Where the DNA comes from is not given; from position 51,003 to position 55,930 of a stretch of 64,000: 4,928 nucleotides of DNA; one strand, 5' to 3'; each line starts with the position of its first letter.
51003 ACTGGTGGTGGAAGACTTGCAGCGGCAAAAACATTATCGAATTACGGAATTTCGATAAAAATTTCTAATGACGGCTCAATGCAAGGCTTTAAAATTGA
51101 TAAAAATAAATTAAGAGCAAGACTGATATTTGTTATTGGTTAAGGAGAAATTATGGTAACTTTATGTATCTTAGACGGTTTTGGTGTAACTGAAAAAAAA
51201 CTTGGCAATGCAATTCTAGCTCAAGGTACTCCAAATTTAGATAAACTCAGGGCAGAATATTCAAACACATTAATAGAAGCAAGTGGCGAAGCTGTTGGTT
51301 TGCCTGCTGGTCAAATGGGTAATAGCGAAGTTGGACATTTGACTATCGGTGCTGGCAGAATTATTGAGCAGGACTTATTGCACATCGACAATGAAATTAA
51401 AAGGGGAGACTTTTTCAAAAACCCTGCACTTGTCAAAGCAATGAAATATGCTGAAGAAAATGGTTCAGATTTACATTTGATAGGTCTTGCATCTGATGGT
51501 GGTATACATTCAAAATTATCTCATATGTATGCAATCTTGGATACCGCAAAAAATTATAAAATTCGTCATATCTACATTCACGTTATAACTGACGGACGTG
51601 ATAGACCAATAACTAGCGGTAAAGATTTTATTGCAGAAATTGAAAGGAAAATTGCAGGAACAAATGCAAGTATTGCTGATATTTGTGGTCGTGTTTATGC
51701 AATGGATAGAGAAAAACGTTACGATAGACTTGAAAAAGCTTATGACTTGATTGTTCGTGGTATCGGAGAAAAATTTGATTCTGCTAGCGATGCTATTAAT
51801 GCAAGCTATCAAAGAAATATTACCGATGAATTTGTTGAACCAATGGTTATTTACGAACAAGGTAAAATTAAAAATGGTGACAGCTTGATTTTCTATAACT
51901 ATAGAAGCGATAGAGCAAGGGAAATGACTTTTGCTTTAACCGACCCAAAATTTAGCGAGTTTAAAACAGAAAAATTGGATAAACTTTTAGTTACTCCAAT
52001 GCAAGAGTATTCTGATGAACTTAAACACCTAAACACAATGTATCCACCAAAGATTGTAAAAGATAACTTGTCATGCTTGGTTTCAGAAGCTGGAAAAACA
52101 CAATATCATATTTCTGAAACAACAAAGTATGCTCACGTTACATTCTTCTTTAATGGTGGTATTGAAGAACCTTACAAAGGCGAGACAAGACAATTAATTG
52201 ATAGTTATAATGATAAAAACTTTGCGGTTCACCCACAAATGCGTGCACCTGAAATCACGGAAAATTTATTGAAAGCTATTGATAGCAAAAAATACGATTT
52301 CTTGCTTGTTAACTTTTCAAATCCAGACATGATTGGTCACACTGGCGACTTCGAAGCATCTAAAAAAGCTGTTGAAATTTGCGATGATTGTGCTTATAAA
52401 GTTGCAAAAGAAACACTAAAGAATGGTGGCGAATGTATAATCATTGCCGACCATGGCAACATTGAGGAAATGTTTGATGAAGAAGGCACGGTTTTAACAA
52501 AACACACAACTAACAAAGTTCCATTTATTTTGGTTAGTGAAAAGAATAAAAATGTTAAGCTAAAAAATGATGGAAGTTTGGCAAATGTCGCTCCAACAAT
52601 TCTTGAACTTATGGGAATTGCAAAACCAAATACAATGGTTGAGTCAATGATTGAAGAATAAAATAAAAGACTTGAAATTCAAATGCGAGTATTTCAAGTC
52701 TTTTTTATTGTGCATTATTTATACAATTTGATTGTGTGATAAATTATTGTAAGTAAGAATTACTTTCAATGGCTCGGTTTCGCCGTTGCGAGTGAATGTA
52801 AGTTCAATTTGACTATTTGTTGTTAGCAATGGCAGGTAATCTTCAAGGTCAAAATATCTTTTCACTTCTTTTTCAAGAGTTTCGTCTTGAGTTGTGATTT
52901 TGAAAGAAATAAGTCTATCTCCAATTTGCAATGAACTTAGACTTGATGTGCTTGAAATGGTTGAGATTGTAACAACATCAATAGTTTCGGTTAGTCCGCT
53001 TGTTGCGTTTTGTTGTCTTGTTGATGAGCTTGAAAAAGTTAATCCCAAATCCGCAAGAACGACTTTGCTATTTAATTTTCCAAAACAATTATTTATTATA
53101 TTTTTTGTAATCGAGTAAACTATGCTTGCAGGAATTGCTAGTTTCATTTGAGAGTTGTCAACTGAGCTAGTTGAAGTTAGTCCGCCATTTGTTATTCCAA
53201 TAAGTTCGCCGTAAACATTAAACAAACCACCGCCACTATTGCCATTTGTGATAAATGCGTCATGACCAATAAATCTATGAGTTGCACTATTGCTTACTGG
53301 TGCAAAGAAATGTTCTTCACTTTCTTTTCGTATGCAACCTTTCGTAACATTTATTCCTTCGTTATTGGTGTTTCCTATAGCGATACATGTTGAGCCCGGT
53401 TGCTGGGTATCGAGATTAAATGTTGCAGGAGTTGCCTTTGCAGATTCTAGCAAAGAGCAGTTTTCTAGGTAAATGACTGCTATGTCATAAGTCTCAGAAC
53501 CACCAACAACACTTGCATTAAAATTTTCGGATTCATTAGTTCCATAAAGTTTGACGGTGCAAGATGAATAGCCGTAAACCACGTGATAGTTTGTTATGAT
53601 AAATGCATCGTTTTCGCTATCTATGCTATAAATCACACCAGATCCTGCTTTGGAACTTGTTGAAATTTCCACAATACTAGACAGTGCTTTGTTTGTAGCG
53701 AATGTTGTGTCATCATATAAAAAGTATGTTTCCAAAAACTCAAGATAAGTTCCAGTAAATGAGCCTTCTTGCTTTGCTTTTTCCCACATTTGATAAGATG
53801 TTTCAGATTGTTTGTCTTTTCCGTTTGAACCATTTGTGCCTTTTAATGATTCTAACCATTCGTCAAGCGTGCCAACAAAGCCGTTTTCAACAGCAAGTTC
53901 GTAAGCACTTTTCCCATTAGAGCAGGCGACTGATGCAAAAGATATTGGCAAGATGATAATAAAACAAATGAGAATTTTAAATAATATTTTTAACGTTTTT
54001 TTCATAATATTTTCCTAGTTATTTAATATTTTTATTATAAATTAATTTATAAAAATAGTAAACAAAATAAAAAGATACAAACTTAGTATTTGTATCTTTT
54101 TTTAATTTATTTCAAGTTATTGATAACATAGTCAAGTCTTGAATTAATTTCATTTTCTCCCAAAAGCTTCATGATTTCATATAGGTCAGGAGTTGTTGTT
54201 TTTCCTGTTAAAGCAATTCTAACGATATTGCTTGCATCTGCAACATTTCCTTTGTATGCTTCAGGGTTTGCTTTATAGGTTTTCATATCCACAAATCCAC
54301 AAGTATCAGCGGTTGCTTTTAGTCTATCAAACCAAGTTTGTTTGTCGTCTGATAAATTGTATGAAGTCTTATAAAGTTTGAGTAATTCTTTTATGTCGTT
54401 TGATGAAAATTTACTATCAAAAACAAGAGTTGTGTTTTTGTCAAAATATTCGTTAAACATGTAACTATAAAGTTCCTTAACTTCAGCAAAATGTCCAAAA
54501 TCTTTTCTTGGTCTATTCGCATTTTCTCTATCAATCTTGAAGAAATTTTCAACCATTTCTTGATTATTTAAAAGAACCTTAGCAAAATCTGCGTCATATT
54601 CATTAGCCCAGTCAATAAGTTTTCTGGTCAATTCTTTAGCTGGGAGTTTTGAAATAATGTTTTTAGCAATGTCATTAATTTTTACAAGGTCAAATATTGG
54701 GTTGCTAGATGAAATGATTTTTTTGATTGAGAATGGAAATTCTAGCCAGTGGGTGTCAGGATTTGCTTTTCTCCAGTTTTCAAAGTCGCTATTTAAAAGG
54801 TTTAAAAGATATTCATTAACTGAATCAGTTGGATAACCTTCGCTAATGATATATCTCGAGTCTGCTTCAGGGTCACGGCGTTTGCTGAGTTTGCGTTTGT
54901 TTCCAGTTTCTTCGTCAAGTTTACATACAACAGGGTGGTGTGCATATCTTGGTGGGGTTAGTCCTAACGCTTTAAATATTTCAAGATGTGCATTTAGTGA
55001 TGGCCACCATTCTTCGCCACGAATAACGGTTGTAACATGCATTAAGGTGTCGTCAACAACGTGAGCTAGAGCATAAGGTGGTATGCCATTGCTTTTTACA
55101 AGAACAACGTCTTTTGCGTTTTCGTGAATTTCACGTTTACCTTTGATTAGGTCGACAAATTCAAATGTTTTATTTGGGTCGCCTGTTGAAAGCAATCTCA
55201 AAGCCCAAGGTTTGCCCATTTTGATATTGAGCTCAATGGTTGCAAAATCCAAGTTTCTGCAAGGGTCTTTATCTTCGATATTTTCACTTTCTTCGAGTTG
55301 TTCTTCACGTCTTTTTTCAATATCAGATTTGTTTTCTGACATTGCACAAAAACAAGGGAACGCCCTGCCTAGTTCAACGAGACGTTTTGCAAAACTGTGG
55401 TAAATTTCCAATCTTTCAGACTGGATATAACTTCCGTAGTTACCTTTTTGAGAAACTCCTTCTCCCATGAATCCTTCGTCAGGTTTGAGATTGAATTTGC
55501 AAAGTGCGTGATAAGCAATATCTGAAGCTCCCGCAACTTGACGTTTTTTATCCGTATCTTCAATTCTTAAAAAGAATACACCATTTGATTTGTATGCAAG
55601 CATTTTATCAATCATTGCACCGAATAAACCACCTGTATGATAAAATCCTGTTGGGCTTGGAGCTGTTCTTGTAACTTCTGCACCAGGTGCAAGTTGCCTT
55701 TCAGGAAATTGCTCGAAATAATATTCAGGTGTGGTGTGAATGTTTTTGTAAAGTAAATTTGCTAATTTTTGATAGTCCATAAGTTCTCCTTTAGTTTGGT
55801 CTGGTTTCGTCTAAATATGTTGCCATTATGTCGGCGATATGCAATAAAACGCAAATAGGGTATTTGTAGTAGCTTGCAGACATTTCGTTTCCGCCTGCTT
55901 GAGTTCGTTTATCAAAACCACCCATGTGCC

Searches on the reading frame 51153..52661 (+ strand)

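Call 65: search_protein_families(library=pfam, proteins=[window:51153-52661:+], max_evalue=0.00001)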
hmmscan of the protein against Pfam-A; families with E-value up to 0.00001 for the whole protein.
window:51153-52661:+ (502 aa): 2 families
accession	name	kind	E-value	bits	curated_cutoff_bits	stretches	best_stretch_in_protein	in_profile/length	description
PF06415.18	iPGM_N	-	6.6e-74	248.5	27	1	78-287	1-216/217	BPG-independent PGAM N-terminus (iPGM_N)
PF01676.23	Metalloenzyme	-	2.5e-70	237.3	24.3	1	2-490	3-251/252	Metalloenzyme superfamily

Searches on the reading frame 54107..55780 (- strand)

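Call 65: search_protein_families(library=pfam, proteins=[window:54107-55780:-], max_evalue=0.00001)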
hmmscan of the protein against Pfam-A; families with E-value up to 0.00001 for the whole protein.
window:54107-55780:- (557 aa): 2 families
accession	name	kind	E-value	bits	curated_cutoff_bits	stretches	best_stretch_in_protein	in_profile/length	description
PF00749.27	tRNA-synt_1c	-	9.9e-49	166.4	23.4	1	36-325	3-272/314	tRNA synthetases class I (E and Q), catalytic domain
PF19269.4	Anticodon_2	-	3.2e-09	37.8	23.6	1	516-553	104-141/141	Anticodon binding domain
